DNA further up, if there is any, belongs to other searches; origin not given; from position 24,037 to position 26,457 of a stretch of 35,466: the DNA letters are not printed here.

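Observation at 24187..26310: Macro/SLOG-like + SIR2 + VRR-NUC in one 707-aa protein: candidate undescribed NAD-linked, dual-effector immune protein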

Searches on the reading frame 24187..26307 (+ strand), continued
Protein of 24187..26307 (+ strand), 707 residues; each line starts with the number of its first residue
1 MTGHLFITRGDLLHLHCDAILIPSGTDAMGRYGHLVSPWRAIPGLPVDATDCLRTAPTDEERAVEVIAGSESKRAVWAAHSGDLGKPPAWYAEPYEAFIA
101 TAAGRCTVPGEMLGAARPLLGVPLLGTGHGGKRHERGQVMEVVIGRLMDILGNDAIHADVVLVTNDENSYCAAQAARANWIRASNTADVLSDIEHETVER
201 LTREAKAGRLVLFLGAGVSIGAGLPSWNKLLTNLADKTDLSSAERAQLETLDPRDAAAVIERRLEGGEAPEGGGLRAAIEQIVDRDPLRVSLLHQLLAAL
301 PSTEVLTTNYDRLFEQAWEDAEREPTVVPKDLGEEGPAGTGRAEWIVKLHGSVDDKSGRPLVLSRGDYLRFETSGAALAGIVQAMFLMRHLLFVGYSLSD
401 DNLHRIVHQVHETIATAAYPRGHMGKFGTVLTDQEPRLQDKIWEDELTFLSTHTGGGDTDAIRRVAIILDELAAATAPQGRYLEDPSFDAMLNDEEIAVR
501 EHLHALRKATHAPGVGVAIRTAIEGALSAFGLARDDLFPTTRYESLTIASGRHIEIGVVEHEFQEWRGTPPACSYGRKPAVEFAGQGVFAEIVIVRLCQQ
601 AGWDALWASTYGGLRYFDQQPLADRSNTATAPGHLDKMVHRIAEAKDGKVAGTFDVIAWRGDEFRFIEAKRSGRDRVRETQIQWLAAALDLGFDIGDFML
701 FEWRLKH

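Call 81: search_protein_families(library=pfam, alignment_id=A6, max_evalue=0.00001)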
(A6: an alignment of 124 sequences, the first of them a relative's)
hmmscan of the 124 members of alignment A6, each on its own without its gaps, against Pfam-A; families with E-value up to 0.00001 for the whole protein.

A. member 1, L001:6983-7375:- (131 aa): 0 families

B. families by the number of members that match (of 124 scanned): 111 families (the first 25 are shown)
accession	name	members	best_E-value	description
PF00069.31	Pkinase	5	3.6e-53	Protein kinase domain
PF07714.23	PK_Tyr_Ser-Thr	5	6e-34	Protein tyrosine and serine/threonine kinase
PF03747.19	ADP_ribosyl_GH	3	7e-60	ADP-ribosylglycohydrolase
PF00270.35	DEAD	3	1.2e-29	DEAD/DEAH box helicase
PF13191.12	AAA_16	3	8.3e-10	AAA ATPase domain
PF20208.3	ARPP-1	2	6e-79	ARG and Rhodanese-Phosphatase-superfamily-associated Protein domain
PF00158.32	Sigma54_activat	2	2.9e-70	Sigma-54 interaction domain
PF25601.1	AAA_lid_14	2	9.1e-24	AAA+ ATPase lid domain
PF13195.11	DUF4011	2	1.1e-22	Protein of unknown function (DUF4011)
PF22552.1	TY-Chap3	2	1.2e-22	T3SS (YopN, CesT) and YbjN peptide-binding chaperone 3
PF14532.12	Sigma54_activ_2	2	1.7e-22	Sigma-54 interaction domain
PF00581.25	Rhodanese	2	4.8e-16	Rhodanese-like domain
PF07728.20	AAA_5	2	1.9e-08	AAA domain (dynein-related subfamily)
PF00782.25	DSPc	2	1.8e-07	Dual specificity phosphatase, catalytic domain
PF00490.27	ALAD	1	2.9e-132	Delta-aminolevulinic acid dehydratase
PF00572.24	Ribosomal_L13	1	7.2e-43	Ribosomal protein L13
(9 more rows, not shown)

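Call 82: search_protein_families(library=padloc, alignment_id=A6, max_evalue=1e-10)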
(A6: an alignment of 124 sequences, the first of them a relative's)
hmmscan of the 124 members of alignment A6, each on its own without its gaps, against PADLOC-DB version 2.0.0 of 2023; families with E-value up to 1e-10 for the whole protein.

A. member 1, L001:6983-7375:- (131 aa): 0 families

B. families by the number of members that match (of 124 scanned): 70 families (the first 25 are shown)
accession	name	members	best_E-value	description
PDLC04042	PD-T4-6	5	2.3e-85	-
PDLC04061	PD-T4-6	5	5e-80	-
PDLC04043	PD-T4-6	5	4.9e-79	-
PDLC04053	PD-T4-6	5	1.1e-78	-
PDLC04054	PD-T4-6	5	2.1e-77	-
PDLC04060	PD-T4-6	5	2e-75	-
PDLC04047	PD-T4-6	5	3e-75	-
PDLC04057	PD-T4-6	5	3.7e-73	-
PDLC04039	PD-T4-6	5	6.7e-72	-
PDLC04138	mad6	5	4.8e-71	mads_6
PDLC04050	PD-T4-6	5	1.6e-69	-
PDLC04041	PD-T4-6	5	7.8e-68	-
PDLC04048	PD-T4-6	5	8e-68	-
PDLC04052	PD-T4-6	5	2.3e-66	-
PDLC04064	PD-T4-6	5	2.2e-62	-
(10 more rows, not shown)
